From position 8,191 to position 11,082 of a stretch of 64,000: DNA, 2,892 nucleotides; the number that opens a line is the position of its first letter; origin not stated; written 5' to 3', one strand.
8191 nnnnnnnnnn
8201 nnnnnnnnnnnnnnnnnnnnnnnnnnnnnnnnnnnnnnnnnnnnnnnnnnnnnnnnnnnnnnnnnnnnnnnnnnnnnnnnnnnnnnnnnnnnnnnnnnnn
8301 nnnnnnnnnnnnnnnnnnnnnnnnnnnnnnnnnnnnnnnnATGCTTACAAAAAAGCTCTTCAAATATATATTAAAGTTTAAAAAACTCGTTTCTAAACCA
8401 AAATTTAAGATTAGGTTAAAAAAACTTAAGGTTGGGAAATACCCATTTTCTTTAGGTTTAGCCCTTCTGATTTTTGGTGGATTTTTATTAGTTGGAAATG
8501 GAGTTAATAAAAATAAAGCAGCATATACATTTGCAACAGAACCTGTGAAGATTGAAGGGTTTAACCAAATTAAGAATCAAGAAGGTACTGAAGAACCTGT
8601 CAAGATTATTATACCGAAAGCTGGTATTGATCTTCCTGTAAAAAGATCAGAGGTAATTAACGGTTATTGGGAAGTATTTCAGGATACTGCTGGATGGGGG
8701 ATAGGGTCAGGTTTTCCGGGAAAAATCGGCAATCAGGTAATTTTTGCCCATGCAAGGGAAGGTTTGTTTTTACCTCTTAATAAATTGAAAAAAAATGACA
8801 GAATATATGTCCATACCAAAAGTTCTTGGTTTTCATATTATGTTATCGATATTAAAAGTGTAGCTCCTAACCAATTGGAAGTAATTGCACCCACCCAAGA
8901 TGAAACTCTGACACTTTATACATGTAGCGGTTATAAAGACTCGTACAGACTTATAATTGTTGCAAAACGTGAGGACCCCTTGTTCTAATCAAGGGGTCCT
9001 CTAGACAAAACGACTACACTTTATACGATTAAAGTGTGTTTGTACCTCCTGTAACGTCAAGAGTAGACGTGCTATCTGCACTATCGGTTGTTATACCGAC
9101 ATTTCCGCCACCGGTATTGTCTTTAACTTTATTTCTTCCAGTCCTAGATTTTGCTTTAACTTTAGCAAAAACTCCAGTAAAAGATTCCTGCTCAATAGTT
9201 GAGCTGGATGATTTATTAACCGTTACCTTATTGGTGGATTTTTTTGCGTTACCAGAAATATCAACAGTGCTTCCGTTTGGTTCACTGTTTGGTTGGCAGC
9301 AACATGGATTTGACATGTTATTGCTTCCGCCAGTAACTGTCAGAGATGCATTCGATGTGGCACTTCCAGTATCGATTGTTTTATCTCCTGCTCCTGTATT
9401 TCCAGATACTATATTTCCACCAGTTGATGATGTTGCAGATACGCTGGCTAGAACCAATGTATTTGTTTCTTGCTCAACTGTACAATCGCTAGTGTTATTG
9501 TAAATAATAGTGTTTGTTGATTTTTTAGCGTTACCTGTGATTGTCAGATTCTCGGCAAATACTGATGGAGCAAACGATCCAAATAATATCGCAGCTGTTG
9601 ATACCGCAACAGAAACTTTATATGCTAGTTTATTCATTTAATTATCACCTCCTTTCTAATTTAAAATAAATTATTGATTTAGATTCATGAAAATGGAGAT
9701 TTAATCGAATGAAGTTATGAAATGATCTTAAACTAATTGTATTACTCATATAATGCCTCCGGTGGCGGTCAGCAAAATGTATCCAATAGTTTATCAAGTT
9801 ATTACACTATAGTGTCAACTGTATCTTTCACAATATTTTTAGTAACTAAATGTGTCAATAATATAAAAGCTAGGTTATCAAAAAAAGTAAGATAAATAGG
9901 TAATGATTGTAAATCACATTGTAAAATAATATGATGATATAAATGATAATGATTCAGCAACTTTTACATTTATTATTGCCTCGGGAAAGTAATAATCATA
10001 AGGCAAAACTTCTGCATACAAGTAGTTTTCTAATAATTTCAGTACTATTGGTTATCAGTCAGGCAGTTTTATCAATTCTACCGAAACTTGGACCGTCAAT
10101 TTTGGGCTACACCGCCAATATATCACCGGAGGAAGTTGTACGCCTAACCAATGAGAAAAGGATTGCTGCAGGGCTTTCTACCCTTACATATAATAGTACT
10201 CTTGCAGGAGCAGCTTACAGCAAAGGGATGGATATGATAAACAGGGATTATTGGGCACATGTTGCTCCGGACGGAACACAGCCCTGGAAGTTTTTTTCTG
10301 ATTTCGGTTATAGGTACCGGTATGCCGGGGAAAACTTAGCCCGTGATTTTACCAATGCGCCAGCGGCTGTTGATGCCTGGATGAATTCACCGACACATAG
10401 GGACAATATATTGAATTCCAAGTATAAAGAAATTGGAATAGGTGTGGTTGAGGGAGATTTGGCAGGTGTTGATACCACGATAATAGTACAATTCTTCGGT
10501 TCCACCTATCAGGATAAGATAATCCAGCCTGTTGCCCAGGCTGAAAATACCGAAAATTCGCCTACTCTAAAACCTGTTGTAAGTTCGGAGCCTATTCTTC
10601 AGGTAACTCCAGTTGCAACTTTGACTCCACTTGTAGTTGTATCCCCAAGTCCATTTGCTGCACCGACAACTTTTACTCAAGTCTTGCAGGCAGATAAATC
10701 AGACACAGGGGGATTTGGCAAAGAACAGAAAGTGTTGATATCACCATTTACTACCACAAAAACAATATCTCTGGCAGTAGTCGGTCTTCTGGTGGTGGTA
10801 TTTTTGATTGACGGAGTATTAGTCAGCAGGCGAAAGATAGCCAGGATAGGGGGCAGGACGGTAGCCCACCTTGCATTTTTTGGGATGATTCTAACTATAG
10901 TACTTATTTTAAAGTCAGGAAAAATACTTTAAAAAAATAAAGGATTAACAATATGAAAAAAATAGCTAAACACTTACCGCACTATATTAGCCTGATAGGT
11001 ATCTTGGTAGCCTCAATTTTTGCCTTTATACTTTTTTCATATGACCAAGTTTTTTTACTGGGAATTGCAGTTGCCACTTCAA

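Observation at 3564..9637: Sortase with a cluster of paralogous secreted repeat proteins built from a novel NTGG...S(I/V)xTG module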

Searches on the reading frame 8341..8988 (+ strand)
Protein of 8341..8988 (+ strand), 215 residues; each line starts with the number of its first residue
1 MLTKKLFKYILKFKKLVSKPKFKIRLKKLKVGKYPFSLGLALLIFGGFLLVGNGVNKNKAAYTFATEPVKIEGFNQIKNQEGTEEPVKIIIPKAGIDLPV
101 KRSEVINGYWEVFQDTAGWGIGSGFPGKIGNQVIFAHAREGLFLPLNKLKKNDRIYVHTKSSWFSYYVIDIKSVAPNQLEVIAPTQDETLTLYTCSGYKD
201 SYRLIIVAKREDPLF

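Call 3: search_protein_families(library=pfam, proteins=[window:8341-8988:+], max_evalue=1)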
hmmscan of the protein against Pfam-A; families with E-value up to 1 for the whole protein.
window:8341-8988:+ (215 aa): 1 family
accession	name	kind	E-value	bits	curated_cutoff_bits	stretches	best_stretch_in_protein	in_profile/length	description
PF04203.18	Sortase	-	7.2e-23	81.1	26.6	1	89-210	1-124/125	Sortase domain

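Call 4: search_protein_families(library=ncbifam, proteins=[window:8341-8988:+], max_evalue=1)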
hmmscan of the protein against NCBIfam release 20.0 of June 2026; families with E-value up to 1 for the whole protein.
window:8341-8988:+ (215 aa): 7 families
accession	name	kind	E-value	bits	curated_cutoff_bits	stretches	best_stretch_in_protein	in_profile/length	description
NF033745.1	class_C_sortase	subfamily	2.1e-13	50.6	160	1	75-210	83-220/220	class C sortase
NF033747.1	class_E_sortase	subfamily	5.5e-13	49.2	160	1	83-210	68-205/211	class E sortase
TIGR01076.1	sortase_fam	subfamily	1.3e-12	47.7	39.35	1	90-210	4-127/136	sortase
NF058671.1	sortase_SrtD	exception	4.4e-12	46.1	140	1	111-196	85-169/187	class D sortase, LPxTATN-specific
NF033746.1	class_D_sortase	subfamily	4.1e-11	42.8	165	1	113-198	33-117/135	class D sortase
NF033748.1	class_F_sortase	subfamily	2.8e-08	33.5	166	1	82-201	7-139/155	class F sortase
TIGR03784.1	marine_sortase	equivalog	1.4e-06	28.1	158.25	1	124-197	85-158/174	class GN sortase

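Call 6: search_solved_structures(query=window:8341-8988:+, max_evalue=0.001, show_alignments=2)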
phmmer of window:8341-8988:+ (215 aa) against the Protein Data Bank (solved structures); distinct sequences matched with E-value up to 0.001: 45.
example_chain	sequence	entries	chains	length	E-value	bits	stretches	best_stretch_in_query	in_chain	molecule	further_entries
2kw8_A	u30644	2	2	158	4.6e-08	36.2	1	88-208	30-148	LPXTG-site transpeptidase family protein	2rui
3g66_A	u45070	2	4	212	1e-07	35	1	70-210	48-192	Sortase C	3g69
4g1j_A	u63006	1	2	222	1.3e-07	34.7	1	83-210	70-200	Sortase family protein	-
3rbi_A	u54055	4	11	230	1.4e-07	34.6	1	83-210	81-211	Sortase family protein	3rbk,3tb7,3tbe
4g1h_A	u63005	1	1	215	1.7e-07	34.3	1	81-210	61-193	Sortase family protein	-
9iok_A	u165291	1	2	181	2.4e-07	33.8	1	124-209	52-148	Peptidase C60, sortase A and B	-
9m4u_B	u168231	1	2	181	2.4e-07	33.8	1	124-209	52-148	Peptidase C60, sortase A and B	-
9m5j_B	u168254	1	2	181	2.5e-07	33.8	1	124-209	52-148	Peptidase C60, sortase A and B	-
9iv0_A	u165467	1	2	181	2.5e-07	33.7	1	124-209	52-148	Peptidase C60, sortase A and B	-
9m5i_B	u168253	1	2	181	2.6e-07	33.7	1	124-209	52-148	Peptidase C60, sortase A and B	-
8gmx_A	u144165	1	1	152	2.7e-07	33.6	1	88-210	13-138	Class C sortase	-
2w1j_A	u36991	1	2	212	3e-07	33.5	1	88-207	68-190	PUTATIVE SORTASE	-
3rcc_A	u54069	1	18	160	3.9e-07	33.1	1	138-211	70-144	Sortase SrtA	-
7s56_A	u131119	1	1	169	4.5e-07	32.9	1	138-211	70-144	Class A sortase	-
8gr6_A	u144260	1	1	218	1.2e-06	31.6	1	73-208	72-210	Sortase-like protein, putative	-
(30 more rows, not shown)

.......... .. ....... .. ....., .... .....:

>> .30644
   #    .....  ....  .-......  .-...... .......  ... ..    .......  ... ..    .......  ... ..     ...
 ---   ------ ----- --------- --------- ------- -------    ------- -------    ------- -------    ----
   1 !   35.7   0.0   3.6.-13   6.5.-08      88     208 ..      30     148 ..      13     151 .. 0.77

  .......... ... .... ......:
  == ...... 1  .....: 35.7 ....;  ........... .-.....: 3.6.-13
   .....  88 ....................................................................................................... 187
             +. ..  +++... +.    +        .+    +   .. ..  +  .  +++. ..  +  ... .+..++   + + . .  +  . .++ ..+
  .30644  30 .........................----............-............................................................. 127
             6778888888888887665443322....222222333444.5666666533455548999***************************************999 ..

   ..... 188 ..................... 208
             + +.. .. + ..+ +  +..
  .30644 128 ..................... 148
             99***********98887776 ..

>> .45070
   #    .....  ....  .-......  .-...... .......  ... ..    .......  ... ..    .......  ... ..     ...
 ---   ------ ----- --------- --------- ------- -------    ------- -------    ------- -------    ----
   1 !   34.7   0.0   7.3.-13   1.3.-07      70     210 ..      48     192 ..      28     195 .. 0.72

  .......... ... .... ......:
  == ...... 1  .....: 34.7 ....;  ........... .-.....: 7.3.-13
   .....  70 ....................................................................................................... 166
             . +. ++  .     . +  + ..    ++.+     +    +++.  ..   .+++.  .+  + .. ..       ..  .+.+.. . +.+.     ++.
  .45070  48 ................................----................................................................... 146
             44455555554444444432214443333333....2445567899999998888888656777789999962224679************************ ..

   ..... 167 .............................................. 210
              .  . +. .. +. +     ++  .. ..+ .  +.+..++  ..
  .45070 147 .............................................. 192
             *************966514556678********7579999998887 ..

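Call 47: find_homologous_proteins(query=window:8341-8988:+)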
Query window:8341-8988:+ (215 aa): 554 proteins with E <= 0.001 among 859 candidates; the best 120 are listed.
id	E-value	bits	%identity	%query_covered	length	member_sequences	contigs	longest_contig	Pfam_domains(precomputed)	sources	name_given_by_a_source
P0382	1.1e-137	475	100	100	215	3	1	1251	PF04203.19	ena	-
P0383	2.8e-87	310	73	84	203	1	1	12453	PF04203.19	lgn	-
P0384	1.2e-67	246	61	80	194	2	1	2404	PF04203.19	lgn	-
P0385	2.1e-67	245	61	80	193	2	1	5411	PF04203.19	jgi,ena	-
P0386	2.2e-64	235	60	78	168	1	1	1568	PF04203.19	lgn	-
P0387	2.4e-64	235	68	69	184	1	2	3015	PF04203.19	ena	-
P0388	8.1e-64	233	66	69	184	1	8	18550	PF04203.19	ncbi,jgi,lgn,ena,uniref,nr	ncbi:MAG: Sortase family protein [Candidatus Woesebacteria bacterium GW2011_GWA1_39_8]|jgi:sortase A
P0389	1.7e-62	229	62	75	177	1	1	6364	PF04203.19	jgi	jgi:sortase A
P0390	5.6e-62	227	55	85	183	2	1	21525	PF04203.19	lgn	-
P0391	1.3e-61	226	58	81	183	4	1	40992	PF04203.19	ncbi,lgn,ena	ncbi:MAG: sortase [Patescibacteria group bacterium]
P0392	2.5e-61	225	63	73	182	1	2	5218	PF04203.19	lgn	-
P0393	3.5e-61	225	56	85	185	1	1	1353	PF04203.19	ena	-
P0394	5.0e-61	224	62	81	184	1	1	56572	PF04203.19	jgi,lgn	jgi:LPXTG-site transpeptidase (sortase) family protein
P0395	5.6e-61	224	56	84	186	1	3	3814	PF04203.19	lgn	-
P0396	1.8e-60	222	57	83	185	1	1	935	PF04203.19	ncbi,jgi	jgi:LPXTG-site transpeptidase (sortase) family protein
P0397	1.8e-60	222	60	81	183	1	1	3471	PF04203.19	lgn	-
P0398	2.3e-60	222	62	73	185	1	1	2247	PF04203.19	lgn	-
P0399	7.4e-60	220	61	76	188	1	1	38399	PF04203.19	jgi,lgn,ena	-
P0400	9.2e-60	220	58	88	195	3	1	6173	PF04203.19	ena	-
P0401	1.0e-59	220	56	89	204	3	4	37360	PF04203.19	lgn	-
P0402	1.2e-59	220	58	88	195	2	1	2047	PF04203.19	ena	-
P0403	1.2e-59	219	54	88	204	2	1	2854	PF04203.19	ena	-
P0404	1.8e-59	219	58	83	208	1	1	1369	PF04203.19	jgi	jgi:LPXTG-site transpeptidase (sortase) family protein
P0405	2.5e-59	218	57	83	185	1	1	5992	PF04203.19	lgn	-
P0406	8.5e-59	217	57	81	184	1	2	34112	PF04203.19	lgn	-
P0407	1.1e-58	216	58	72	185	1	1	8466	PF04203.19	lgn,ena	-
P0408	1.3e-58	216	59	80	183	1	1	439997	PF04203.19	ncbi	-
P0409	1.3e-58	216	54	88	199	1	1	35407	PF04203.19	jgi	jgi:LPXTG-site transpeptidase (sortase) family protein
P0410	1.4e-58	216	54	81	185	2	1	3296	PF04203.19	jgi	jgi:sortase A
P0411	1.7e-58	216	58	82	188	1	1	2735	PF04203.19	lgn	-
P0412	1.9e-58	216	52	80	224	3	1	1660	PF04203.19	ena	-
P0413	2.2e-58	215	58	81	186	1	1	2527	PF04203.19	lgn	-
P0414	2.3e-58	215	59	83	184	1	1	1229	PF04203.19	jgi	-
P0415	2.4e-58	215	58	72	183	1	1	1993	PF04203.19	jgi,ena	-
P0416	2.4e-58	215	57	80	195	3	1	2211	PF04203.19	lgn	-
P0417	2.5e-58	215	59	80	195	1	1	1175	PF04203.19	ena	-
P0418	2.7e-58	215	57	79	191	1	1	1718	PF04203.19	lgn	-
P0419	2.8e-58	215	55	86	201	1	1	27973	PF04203.19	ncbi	-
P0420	3.4e-58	215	55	81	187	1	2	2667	PF04203.19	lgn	-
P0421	4.1e-58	215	59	80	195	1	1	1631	PF04203.19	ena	-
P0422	5.4e-58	214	59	81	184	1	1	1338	PF04203.19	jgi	-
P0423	5.6e-58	214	58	82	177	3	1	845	PF04203.19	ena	-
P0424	5.9e-58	214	56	80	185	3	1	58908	PF04203.19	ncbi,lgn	-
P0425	6.2e-58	214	52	90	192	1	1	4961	PF04203.19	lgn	-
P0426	7.3e-58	214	59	69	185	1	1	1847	PF04203.19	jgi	jgi:sortase A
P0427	8.3e-58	214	55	81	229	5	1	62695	PF04203.19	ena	-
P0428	9.0e-58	213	58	80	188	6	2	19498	PF04203.19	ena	-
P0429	9.6e-58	213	54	83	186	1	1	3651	PF04203.19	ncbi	-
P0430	1.1e-57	213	58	87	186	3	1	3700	PF04203.19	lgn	-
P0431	1.1e-57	213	57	81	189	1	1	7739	PF04203.19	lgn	-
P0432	1.2e-57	213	56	81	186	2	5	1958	PF04203.19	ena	-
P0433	1.2e-57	213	60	81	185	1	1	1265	PF04203.19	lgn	-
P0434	1.3e-57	213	58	81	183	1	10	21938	PF04203.19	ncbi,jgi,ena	-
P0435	1.3e-57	213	53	86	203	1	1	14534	PF04203.19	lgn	-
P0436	1.5e-57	213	58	81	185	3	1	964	PF04203.19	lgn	-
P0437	1.6e-57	213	55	86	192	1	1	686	PF04203.19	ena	-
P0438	1.6e-57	213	57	81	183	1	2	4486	PF04203.19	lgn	-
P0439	1.7e-57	213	58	75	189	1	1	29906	PF04203.19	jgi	jgi:LPXTG-site transpeptidase (sortase) family protein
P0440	1.7e-57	213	59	72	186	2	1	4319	PF04203.19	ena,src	-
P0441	1.7e-57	212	58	70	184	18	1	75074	PF04203.19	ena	-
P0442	1.8e-57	212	56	83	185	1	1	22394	PF04203.19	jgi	jgi:LPXTG-site transpeptidase (sortase) family protein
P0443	2.0e-57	212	55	83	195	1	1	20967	PF04203.19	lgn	-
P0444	2.0e-57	212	57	81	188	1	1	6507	PF04203.19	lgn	-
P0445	2.3e-57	212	53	90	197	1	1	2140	PF04203.19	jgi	-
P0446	2.6e-57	212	56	81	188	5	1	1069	PF04203.19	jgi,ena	-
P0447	3.1e-57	212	59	80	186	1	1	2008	PF04203.19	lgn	-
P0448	3.5e-57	211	58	81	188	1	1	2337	PF04203.19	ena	-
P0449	3.6e-57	211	58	72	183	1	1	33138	PF04203.19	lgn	-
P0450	3.8e-57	211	55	81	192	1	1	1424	PF04203.19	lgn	-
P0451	5.2e-57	211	51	88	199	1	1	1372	PF04203.19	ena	-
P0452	5.3e-57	211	58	81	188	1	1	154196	PF04203.19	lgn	-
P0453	5.4e-57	211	57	83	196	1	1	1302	PF04203.19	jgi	jgi:sortase A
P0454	5.5e-57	211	55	86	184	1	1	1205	PF04203.19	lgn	-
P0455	5.7e-57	211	58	73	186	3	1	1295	PF04203.19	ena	-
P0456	5.7e-57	211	58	86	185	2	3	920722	PF04203.19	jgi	jgi:sortase A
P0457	5.8e-57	211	55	75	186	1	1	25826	PF04203.19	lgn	-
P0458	1.0e-56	210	51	86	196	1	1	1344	PF04203.19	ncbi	-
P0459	1.1e-56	210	57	81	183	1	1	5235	PF04203.19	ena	-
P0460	1.5e-56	209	57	84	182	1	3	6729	PF04203.19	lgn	-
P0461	1.6e-56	209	55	73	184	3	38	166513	PF04203.19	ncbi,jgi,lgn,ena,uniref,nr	ncbi:hypothetical protein A2865_03125 [Candidatus Woesebacteria bacterium RIFCSPHIGHO2_01_FULL_39_17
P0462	1.7e-56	209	57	81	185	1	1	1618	PF04203.19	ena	-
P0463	2.0e-56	209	52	93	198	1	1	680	PF04203.19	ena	-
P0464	2.2e-56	209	55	81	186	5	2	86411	PF04203.19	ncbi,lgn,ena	-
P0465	2.3e-56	209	53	86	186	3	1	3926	PF04203.19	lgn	-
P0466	2.6e-56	209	57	81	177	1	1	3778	PF04203.19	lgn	-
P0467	2.9e-56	208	58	80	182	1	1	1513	PF04203.19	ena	-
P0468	3.0e-56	208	59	75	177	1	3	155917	PF04203.19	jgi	jgi:sortase A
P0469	3.5e-56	208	55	81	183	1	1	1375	PF04203.19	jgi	jgi:LPXTG-site transpeptidase (sortase) family protein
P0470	3.6e-56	208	55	81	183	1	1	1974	PF04203.19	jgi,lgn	jgi:LPXTG-site transpeptidase (sortase) family protein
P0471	3.8e-56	208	54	87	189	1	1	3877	PF04203.19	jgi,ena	-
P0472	5.7e-56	208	53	84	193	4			PF04203.19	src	-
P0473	6.0e-56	207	57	80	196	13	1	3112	PF04203.19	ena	-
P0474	6.6e-56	207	54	81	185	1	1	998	PF04203.19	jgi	jgi:LPXTG-site transpeptidase (sortase) family protein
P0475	7.3e-56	207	55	81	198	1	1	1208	PF04203.19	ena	-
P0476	9.8e-56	207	57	80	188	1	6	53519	PF04203.19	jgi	jgi:sortase A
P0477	1.1e-55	207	52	72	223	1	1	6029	PF04203.19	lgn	-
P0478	1.1e-55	207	52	83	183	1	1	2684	PF04203.19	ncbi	-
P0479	1.3e-55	206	55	80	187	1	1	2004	PF04203.19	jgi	jgi:LPXTG-site transpeptidase (sortase) family protein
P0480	1.4e-55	206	56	81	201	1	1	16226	PF04203.19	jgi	-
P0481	1.5e-55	206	52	87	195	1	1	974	PF04203.19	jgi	jgi:LPXTG-site transpeptidase (sortase) family protein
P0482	1.6e-55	206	55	81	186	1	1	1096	PF04203.19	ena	-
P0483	1.7e-55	206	59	70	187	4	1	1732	PF04203.19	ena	-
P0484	1.9e-55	206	61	70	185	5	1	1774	PF04203.19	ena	-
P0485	2.3e-55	206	55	81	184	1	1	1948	PF04203.19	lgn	-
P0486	2.5e-55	205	55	81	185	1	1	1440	PF04203.19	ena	-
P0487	2.5e-55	205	55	87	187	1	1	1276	PF04203.19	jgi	jgi:LPXTG-site transpeptidase (sortase) family protein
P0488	2.8e-55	205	55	80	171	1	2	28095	PF04203.19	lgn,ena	-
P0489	2.8e-55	205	56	73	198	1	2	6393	PF04203.19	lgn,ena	-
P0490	3.0e-55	205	58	80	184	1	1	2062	PF04203.19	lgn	-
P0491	3.1e-55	205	54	84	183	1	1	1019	PF04203.19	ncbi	-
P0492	3.2e-55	205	59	69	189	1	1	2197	PF04203.19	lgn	-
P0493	4.5e-55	205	57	80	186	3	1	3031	PF04203.19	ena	-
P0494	4.6e-55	205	60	69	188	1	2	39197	PF04203.19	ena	-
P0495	4.7e-55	205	54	81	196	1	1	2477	PF04203.19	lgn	-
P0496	4.8e-55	205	58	70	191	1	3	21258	PF04203.19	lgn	-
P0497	4.9e-55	204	54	81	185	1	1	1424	PF04203.19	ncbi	-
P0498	5.9e-55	204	54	85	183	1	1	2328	PF04203.19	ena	-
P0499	8.8e-55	204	53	80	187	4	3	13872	PF04203.19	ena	-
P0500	1.0e-54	203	55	83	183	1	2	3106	PF04203.19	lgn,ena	-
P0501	1.0e-54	203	55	79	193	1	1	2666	PF04203.19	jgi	-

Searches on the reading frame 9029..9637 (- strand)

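Call 3: search_protein_families(library=pfam, proteins=[window:9029-9637:-], max_evalue=1)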
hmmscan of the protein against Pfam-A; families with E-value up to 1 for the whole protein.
window:9029-9637:- (202 aa): 1 family
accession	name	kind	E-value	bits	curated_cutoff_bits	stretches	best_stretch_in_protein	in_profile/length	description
PF12877.12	KIAA1549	-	0.0062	15.4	24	1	48-173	327-451/676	UPF0606 protein KIAA1549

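Call 4: search_protein_families(library=ncbifam, proteins=[window:9029-9637:-], max_evalue=1)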
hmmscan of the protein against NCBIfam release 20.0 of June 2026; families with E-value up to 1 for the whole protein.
window:9029-9637:- (202 aa): 1 family
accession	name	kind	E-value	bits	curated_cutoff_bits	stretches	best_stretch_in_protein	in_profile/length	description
NF047990.1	Co_MTase_MtgA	equivalog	0.042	13.4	550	1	12-63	94-145/306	[methyl-Co(III) glycine betaine-specific corrinoid protein]--tetrahydrofolate methyltransferase MtgA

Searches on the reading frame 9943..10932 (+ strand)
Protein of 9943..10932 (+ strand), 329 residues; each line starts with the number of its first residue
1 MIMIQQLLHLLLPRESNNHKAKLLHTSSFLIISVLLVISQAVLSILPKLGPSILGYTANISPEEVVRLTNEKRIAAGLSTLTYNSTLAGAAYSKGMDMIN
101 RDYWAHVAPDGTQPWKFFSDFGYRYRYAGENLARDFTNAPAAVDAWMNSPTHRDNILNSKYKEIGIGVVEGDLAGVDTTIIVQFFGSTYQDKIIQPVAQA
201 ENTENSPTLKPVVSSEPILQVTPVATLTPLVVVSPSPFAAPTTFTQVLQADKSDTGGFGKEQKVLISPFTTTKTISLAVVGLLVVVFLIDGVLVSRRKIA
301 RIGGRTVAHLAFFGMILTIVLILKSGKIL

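Call 3: search_protein_families(library=pfam, proteins=[window:9943-10932:+], max_evalue=1)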
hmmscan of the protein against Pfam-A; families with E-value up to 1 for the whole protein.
window:9943-10932:+ (329 aa): 2 families
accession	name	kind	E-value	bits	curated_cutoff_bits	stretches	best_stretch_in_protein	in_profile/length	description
PF00188.32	CAP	-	3.9e-19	70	21.1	1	67-172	2-106/117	Cysteine-rich secretory protein family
PF20087.4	DUF6479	-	0.38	11.6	25.4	1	271-301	17-47/120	Family of unknown function (DUF6479)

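Call 4: search_protein_families(library=ncbifam, proteins=[window:9943-10932:+], max_evalue=1)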
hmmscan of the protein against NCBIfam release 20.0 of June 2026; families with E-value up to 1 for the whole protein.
window:9943-10932:+ (329 aa): 2 families
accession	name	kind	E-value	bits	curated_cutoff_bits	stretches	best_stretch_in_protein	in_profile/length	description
TIGR02909.1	spore_YkwD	subfamily_domain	1.6e-33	115.3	171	1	63-184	6-124/127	uncharacterized protein, YkwD family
NF052539.1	DivAsocLipDalA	equivalog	2.5e-14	53.4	200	1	65-170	51-156/169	divisome-associated lipoprotein DalA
